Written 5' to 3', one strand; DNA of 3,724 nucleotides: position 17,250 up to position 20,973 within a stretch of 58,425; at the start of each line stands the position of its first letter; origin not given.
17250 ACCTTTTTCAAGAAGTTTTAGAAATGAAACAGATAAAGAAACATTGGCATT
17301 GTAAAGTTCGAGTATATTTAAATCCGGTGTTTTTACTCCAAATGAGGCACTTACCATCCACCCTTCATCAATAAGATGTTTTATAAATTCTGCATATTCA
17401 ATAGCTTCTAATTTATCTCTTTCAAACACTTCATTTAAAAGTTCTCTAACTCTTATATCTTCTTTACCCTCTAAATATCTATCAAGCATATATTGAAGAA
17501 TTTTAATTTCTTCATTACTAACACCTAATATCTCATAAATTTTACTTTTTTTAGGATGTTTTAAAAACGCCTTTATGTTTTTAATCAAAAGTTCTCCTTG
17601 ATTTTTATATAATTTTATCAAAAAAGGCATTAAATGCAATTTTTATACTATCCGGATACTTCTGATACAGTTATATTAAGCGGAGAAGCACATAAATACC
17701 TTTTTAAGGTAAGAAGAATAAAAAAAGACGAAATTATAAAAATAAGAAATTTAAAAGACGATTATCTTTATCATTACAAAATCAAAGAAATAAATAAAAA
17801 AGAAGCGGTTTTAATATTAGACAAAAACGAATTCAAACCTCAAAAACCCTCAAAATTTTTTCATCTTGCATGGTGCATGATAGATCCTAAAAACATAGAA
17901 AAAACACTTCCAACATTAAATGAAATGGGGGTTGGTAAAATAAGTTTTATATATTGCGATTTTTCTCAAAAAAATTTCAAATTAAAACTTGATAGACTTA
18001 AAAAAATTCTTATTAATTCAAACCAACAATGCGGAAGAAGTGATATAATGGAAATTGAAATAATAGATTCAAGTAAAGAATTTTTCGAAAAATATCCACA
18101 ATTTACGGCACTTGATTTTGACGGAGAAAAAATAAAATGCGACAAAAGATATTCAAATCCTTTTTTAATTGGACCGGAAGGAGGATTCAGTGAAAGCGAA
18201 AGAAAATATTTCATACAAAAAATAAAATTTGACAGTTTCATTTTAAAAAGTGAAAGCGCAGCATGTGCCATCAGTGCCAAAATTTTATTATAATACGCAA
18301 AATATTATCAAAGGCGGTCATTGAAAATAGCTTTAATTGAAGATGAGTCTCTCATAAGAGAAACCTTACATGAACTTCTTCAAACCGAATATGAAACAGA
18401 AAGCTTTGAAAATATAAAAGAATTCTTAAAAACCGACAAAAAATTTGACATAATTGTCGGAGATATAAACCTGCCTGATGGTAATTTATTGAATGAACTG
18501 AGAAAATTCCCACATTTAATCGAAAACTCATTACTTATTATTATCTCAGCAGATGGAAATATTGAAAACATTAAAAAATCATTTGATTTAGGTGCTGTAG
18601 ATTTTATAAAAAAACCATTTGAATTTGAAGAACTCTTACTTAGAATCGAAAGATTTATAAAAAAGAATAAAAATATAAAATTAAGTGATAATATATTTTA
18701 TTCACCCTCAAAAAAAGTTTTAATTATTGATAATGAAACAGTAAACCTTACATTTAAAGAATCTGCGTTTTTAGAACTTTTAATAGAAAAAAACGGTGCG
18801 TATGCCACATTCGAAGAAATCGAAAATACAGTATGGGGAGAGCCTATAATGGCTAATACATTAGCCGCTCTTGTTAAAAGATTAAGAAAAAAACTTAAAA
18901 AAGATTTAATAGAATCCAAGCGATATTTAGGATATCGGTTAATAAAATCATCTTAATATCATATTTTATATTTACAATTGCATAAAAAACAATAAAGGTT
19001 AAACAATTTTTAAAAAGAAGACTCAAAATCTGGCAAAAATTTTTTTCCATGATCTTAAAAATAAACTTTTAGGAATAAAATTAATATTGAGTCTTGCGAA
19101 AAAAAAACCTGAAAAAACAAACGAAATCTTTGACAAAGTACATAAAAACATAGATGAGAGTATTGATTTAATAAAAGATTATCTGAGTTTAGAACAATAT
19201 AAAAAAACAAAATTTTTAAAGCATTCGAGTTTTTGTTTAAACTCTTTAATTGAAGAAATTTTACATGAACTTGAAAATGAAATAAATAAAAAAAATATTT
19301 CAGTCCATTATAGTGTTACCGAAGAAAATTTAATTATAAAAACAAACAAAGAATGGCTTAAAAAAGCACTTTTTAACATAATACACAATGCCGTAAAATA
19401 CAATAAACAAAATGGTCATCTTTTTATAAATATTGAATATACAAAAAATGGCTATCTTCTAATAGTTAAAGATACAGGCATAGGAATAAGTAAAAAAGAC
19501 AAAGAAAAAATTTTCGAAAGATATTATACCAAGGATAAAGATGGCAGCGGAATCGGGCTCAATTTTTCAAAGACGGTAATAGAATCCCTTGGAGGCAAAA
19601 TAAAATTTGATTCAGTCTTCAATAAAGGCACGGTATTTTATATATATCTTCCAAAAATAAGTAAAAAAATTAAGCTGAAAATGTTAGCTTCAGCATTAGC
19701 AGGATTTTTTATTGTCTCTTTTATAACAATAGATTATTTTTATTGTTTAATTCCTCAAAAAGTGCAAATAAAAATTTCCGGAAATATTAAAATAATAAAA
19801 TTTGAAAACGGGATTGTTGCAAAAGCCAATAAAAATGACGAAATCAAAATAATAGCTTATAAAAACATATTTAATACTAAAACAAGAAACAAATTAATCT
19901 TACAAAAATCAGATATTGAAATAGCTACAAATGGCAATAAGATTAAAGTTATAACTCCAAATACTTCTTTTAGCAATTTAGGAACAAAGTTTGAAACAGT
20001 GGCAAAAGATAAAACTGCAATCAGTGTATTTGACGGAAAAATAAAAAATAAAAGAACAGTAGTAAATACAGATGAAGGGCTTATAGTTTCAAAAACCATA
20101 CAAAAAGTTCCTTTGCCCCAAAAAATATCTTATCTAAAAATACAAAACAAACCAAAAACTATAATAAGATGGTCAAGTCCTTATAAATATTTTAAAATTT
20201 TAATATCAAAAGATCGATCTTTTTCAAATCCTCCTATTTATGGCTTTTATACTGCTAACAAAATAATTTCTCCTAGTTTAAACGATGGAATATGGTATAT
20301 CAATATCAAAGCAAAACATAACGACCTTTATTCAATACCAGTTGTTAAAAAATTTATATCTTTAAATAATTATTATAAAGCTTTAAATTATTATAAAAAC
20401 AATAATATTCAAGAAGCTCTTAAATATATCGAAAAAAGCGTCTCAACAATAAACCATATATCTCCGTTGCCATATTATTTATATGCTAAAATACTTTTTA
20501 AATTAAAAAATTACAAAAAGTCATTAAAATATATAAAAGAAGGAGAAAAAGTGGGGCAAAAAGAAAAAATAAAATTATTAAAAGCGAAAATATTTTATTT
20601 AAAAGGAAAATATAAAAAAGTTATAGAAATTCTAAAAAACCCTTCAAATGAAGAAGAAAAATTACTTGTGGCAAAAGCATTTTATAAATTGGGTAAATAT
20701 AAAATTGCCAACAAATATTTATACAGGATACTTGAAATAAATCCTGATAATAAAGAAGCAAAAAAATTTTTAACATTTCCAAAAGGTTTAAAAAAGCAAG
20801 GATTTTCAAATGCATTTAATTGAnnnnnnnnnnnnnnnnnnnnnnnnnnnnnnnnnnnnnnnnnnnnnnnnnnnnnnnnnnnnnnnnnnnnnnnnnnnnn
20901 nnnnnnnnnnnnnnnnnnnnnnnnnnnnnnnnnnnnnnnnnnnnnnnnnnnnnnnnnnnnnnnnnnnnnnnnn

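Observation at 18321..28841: Seven-gene synthase-dependent exopolysaccharide operon with an unusual regulatory front end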

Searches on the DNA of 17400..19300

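Call 116: search_rna_families(source=window, start=17400, end=19300, threshold=evalue, max_evalue=1)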
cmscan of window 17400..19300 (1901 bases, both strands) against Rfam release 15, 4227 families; matches with E-value up to 1: 0.
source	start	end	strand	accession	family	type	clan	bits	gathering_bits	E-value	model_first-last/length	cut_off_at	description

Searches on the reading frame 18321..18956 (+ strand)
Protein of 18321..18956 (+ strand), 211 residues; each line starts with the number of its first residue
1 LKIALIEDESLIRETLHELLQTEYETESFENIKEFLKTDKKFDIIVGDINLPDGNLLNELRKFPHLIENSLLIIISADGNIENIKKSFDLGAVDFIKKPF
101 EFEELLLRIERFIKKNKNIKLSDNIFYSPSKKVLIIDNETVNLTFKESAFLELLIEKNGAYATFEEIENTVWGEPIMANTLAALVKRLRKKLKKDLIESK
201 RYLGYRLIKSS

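Call 5: search_protein_families(library=pfam, proteins=[window:18321-18956:+], max_evalue=0.01)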
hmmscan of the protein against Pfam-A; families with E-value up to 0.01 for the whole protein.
window:18321-18956:+ (211 aa): 2 families
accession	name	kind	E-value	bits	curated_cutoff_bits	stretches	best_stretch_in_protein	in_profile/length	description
PF00072.30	Response_reg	-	2.9e-16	60.1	30.2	1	3-109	1-110/111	Response regulator receiver domain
PF00486.34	Trans_reg_C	-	1.3e-13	51.2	26.2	1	139-207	2-77/77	Transcriptional regulatory protein, C terminal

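Call 6: search_protein_families(library=ncbifam, proteins=[window:18321-18956:+], max_evalue=0.01)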
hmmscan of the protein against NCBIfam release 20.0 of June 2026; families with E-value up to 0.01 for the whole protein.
window:18321-18956:+ (211 aa): 77 families (the best 25 are shown)
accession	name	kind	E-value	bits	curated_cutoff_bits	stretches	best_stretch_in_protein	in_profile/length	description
NF007928.2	PRK10643.1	equivalog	4.7e-24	85.2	330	1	1-207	1-216/216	two-component system response regulator PmrA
NF051850.1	RespRegRprY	equivalog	1.6e-20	73.5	370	1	1-209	5-228/234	response regulator transcription factor RprY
TIGR01387.1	cztR_silR_copR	subfamily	8.5e-20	71.3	279.2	1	4-205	2-216/218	heavy metal response regulator transcription factor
NF045991.1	RespRegCtrARhodob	equivalog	2.4e-19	70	350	1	1-194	1-203/224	response regulator transcription factor CtrA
NF053854.1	RespRegPhoBBctds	equivalog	4.4e-19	68.7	270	1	4-205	2-222/225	two-component system response regulator PhoB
NF007663.1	PRK10336.1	equivalog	6.8e-18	65.2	345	1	1-207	1-216/219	quorum sensing response regulator transcription factor QseB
NF000402.1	vanR-B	exception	2.1e-17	63.3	480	1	2-209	4-218/219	vancomycin resistance response regulator transcription factor VanR-B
TIGR02154.1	PhoB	equivalog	5.8e-17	61.7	296.2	1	2-207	4-225/226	phosphate regulon transcriptional regulator PhoB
NF041734.1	resp_reg_RppA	equivalog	6.9e-17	61.6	250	1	1-207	1-227/229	two-component system response regulator RppA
NF008078.0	PRK10816.1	equivalog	1.1e-15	57.8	336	1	1-204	1-217/223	two-component system response regulator PhoP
NF007346.1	PRK09836.1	equivalog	1.4e-15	57.7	420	1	1-205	1-219/227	copper/silver response regulator transcription factor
NF045944.1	ResRegRpaBCyano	equivalog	2.5e-15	56.5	330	1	6-199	3-214/229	response regulator transcription factor RpaB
NF008567.0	PRK11517.1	equivalog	1.5e-14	53.9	353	1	1-208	1-219/223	response regulator transcription factor HprR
NF008296.0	PRK11083.1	equivalog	1.7e-14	53.8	273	1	2-207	5-225/228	two-component system response regulator CreB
NF040689.1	MtrAB_MtrA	equivalog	2.9e-14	52.9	300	1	5-196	3-202/219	MtrAB system response regulator MtrA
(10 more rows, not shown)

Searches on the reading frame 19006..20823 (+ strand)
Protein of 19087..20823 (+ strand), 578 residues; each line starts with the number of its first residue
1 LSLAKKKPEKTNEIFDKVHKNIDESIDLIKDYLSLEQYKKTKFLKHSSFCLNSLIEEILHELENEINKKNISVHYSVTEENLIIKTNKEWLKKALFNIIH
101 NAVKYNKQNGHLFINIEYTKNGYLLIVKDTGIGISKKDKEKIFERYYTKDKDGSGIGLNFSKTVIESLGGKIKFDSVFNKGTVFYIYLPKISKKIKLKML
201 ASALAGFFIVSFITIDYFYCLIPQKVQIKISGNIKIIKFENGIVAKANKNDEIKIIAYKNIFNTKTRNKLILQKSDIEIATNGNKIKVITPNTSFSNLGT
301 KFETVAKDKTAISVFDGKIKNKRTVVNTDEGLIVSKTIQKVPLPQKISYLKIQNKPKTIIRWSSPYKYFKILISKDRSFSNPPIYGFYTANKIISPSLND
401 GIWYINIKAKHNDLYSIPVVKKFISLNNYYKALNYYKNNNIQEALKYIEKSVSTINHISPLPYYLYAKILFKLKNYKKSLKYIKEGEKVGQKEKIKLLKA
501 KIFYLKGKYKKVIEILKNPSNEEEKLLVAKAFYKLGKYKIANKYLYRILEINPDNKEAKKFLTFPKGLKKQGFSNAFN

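Call 5: search_protein_families(library=pfam, proteins=[window:19087-20823:+], max_evalue=0.01)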
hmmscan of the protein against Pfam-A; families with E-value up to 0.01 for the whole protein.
window:19087-20823:+ (578 aa): 10 families
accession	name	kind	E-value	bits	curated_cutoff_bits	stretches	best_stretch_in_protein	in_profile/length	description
PF02518.31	HATPase_c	-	4e-22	79.2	26.4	1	88-190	3-109/111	Histidine kinase-, DNA gyrase B-, and HSP90-like ATPase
PF12895.13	ANAPC3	-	1.5e-11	44.9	27.2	2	427-484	25-80/82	Anaphase-promoting complex, cyclosome, subunit 3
PF07719.23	TPR_2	-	3e-08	33.6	27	0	429-452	5-28/34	Tetratricopeptide repeat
PF17004.11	SRP_TPR_like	-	1.4e-07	32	35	2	428-524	17-98/109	Putative TPR-like repeat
PF14559.12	TPR_19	-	3.7e-06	27.6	25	0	437-502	3-68/68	Tetratricopeptide repeat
PF14853.12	Fis1_TPR_C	-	6.1e-06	26.8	25.3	1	528-560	7-39/53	Fis1 C-terminal tetratricopeptide repeat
PF13428.12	TPR_14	-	6.3e-06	26.8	23.5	0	524-561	3-40/44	Tetratricopeptide repeat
PF04773.18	FecR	-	0.0011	19.8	24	1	236-320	12-97/97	FecR protein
PF00515.34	TPR_1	-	0.0015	18.7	27.8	0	529-555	8-34/34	Tetratricopeptide repeat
PF13181.12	TPR_8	-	0.0016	18.9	25.7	0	463-485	4-26/34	Tetratricopeptide repeat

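Call 6: search_protein_families(library=ncbifam, proteins=[window:19087-20823:+], max_evalue=0.01)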
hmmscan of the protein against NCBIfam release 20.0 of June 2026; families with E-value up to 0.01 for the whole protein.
window:19087-20823:+ (578 aa): 80 families (the best 25 are shown)
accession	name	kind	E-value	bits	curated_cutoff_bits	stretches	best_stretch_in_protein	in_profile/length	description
NF046044.1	PnpS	equivalog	2.2e-36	125.7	400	1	7-189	202-390/390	two-component system histidine kinase PnpS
NF033092.0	HK_WalK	equivalog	4e-32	111.6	725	1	12-189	409-593/594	cell wall metabolism sensor histidine kinase WalK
NF041735.1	hist_kin_RppB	equivalog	3.6e-31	108.4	400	1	5-189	246-438/438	two-component system sensor histidine kinase RppB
NF008468.0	PRK11360.1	equivalog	1.1e-30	106.6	646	1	7-193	426-611/616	two-component system sensor histidine kinase AtoS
NF047874.1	MASE3_PAS_HK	subfamily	3.5e-29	102.1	560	1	53-192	482-627/655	MASE3 domain-containing sensor histidine kinase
TIGR02966.1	phoR_proteo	equivalog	1.8e-27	96.3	334.2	1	5-187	144-332/333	phosphate regulon sensor histidine kinase PhoR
NF006800.0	PRK09303.1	equivalog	2e-26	92.8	342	1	5-192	186-379/383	histidine kinase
NF007688.0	PRK10364.1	equivalog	2.7e-26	92.3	479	1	42-194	303-455/460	two-component system sensor histidine kinase ZraS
NF008312.0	PRK11100.1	equivalog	1e-25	90.5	356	1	8-190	287-474/477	two-component system sensor histidine kinase CreC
NF053867.1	SprKinKinDBac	equivalog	2.6e-23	82.3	775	1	13-190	322-497/500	sporulation kinase KinD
TIGR02956.1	TMAO_torS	equivalog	2.7e-23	82.1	676.5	1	31-189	521-681/967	TMAO reductase system sensor histidine kinase/response regulator TorS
NF047405.1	SensHisKinSapS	equivalog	1.1e-22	80.9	550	1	16-192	157-335/341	two-component system sensor histidine kinase SapS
NF007007.0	PRK09470.1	equivalog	9.6e-22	77.5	486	1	9-191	275-460/463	envelope stress sensor histidine kinase CpxA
TIGR02916.1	PEP_his_kin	equivalog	2.9e-21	75.7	300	1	37-189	530-679/679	XrtA/PEP-CTERM system histidine kinase PrsK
NF008302.0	PRK11091.1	equivalog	9.1e-20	70.4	838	1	48-189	355-504/779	aerobic respiration two-component sensor histidine kinase ArcB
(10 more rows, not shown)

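Call 63: search_solved_structures(query=A4, max_evalue=0.01)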
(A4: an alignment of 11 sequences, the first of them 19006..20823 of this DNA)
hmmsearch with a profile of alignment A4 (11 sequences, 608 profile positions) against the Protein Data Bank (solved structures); distinct sequences matched with E-value up to 0.01: 125 (the best 60 are shown).
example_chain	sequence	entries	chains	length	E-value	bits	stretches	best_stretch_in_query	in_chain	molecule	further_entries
4jas_A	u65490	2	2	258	4e-31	111.4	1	6-221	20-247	Histidine kinase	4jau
6azr_A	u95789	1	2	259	4.5e-31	111.3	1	6-221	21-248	Sensor histidine kinase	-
3dge_A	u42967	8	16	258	4.5e-31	111.3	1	6-221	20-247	Sensor protein | Histidine kinase | Sensor histidine kinase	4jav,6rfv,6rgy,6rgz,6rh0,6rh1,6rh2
2c2a_A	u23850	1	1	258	4.5e-31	111.3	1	6-221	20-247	SENSOR HISTIDINE KINASE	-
5uht_A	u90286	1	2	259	4.6e-31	111.2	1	6-221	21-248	Sensor histidine kinase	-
6rh7_A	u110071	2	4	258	5.1e-30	107.8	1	15-221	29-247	Sensor histidine kinase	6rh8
9qhb_A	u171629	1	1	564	6.7e-29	104.1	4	461-600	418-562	Engineered tetratricopeptide repeat protein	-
9jfj_A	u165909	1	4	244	4.1e-28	101.5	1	9-221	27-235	Sensor histidine kinase ZraS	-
5c93_A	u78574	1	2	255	2.5e-27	98.9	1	7-220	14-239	Histidine kinase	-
4u7n_A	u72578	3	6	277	3.3e-27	98.5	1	7-220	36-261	Histidine protein kinase sensor protein | Histidine kinase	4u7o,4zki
3d36_A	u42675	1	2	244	1.6e-26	96.2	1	8-223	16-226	Sporulation kinase B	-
7z8n_A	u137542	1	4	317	3.4e-25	91.8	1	7-219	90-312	Histidine kinase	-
3a0r_A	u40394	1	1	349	3.7e-25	91.7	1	14-224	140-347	Sensor protein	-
4i5s_A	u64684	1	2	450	4.7e-25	91.4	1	9-220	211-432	Putative histidine kinase CovS; VicK-like protein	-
3a0t_A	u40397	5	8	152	1.3e-23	86.6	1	77-224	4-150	Sensor protein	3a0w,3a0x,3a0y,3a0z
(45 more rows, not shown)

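Call 101: search_protein_families(library=pfam, alignment_id=A4, max_evalue=0.1)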
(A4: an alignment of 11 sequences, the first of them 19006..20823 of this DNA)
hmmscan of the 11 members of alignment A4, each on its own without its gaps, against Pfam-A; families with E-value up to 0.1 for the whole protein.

A. member 1, window:19006-20823:+ (605 aa): 14 families
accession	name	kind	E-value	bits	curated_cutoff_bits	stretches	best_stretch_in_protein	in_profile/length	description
PF02518.31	HATPase_c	-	4.4e-22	79.1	26.4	1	115-217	3-109/111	Histidine kinase-, DNA gyrase B-, and HSP90-like ATPase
PF12895.13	ANAPC3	-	1.7e-11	44.7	27.2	2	454-511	25-80/82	Anaphase-promoting complex, cyclosome, subunit 3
PF07719.23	TPR_2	-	3.6e-08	33.4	27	1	456-479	5-28/34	Tetratricopeptide repeat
PF17004.11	SRP_TPR_like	-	2.2e-07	31.4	35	2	455-551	17-98/109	Putative TPR-like repeat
PF14559.12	TPR_19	-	4.2e-06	27.4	25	1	464-529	3-68/68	Tetratricopeptide repeat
PF14853.12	Fis1_TPR_C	-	7.1e-06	26.6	25.3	1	555-587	7-39/53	Fis1 C-terminal tetratricopeptide repeat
PF13428.12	TPR_14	-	7.4e-06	26.6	23.5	1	551-588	3-40/44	Tetratricopeptide repeat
PF04773.18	FecR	-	0.0012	19.7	24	1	263-347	12-97/97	FecR protein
PF00512.31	HisKA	-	0.0012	19.3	26.9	1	15-64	11-62/66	His Kinase A (phospho-acceptor) domain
PF00515.34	TPR_1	-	0.0018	18.4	27.8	1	556-582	8-34/34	Tetratricopeptide repeat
PF13181.12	TPR_8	-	0.0022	18.5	25.7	0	490-512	4-26/34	Tetratricopeptide repeat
PF13424.12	TPR_12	-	0.015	15.9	30.1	0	457-512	8-70/77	Tetratricopeptide repeat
PF18211.6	Csm1_B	-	0.03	14.6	26.4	1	68-146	7-87/94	Csm1 subunit domain B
PF13374.12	TPR_10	-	0.045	14.2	27.5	0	459-481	9-31/42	Tetratricopeptide repeat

B. families by the number of members that match (of 11 scanned): 30 families (the first 25 are shown)
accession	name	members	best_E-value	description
PF02518.31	HATPase_c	11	2e-25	Histidine kinase-, DNA gyrase B-, and HSP90-like ATPase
PF12895.13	ANAPC3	11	1e-13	Anaphase-promoting complex, cyclosome, subunit 3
PF14559.12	TPR_19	11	5.9e-10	Tetratricopeptide repeat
PF04773.18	FecR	11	1.5e-05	FecR protein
PF14853.12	Fis1_TPR_C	10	1.2e-07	Fis1 C-terminal tetratricopeptide repeat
PF13428.12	TPR_14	9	1.8e-08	Tetratricopeptide repeat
PF07719.23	TPR_2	9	2.7e-08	Tetratricopeptide repeat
PF00515.34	TPR_1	8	2.9e-09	Tetratricopeptide repeat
PF14501.12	HATPase_c_5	8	1.2e-07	GHKL domain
PF13589.12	HATPase_c_3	8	4.6e-05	Histidine kinase-, DNA gyrase B-, and HSP90-like ATPase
PF00512.31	HisKA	7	3.8e-05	His Kinase A (phospho-acceptor) domain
PF13181.12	TPR_8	6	2.5e-06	Tetratricopeptide repeat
PF17004.11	SRP_TPR_like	5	1.7e-10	Putative TPR-like repeat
PF13424.12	TPR_12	4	6.4e-06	Tetratricopeptide repeat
PF13174.12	TPR_6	4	0.00015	Tetratricopeptide repeat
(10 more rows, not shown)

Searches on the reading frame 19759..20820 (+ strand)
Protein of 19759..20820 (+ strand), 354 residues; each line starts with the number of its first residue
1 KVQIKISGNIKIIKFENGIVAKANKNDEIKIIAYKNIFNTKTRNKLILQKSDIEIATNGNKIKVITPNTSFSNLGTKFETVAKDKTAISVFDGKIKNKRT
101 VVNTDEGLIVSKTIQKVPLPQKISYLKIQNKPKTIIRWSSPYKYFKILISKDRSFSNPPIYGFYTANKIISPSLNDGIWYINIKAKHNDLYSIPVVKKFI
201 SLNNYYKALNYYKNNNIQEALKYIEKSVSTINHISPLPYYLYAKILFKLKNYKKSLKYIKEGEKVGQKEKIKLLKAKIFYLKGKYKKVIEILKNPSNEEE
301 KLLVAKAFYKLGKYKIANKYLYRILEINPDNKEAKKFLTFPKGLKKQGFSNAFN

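Call 50: find_homologous_proteins(query=window:19759-20820:+, max_evalue=0.001)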
Query window:19759-20820:+ (354 aa): 16 proteins with E <= 0.001 among 3570 candidates.
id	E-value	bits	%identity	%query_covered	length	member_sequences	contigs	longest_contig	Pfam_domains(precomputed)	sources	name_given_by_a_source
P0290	3.0e-216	735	100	100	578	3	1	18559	PF14559.13,PF14853.13,PF12895.14,PF02518.32,PF17004.12,PF13428.13,PF07719.24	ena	-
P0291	2.6e-178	611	82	100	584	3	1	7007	PF14559.13,PF14853.13,PF12895.14,PF02518.32,PF17004.12,PF13428.13,PF07719.24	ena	-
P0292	5.0e-172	590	79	100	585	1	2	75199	PF14559.13,PF14853.13,PF12895.14,PF02518.32,PF17004.12,PF13428.13,PF07719.24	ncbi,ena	-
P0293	6.9e-139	481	66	98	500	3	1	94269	PF14559.13,PF14853.13,PF12895.14,PF02518.32,PF07719.24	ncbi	-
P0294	3.3e-133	462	65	100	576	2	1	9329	PF14559.13,PF12895.14,PF02518.32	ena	-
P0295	3.9e-129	449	79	76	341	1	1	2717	PF14559.13,PF14853.13,PF12895.14,PF17004.12,PF13428.13,PF07719.24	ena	-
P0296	5.4e-128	445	64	100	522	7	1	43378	PF14853.13,PF12895.14,PF02518.32,PF07719.24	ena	-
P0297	4.8e-120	419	60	99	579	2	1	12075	PF12895.14,PF02518.32,PF17004.12,PF13428.13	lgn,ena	-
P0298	6.9e-118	412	60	98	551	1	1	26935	PF14559.13,PF12895.14,PF02518.32,PF13428.13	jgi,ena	-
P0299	1.3e-117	411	60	100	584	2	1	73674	PF14853.13,PF12895.14,PF02518.32,PF17004.12,PF13428.13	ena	-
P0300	1.6e-92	329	75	58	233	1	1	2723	-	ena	-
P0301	4.7e-80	288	47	95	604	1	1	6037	PF14559.13,PF12895.14,PF02518.32,PF14501.13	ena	-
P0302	1.2e-77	280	48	95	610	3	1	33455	PF14853.13,PF12895.14,PF02518.32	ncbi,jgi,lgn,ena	-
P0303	7.5e-74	267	45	95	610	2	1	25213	PF14853.13,PF02518.32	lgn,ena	-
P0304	1.2e-73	267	44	95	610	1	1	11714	PF02518.32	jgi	-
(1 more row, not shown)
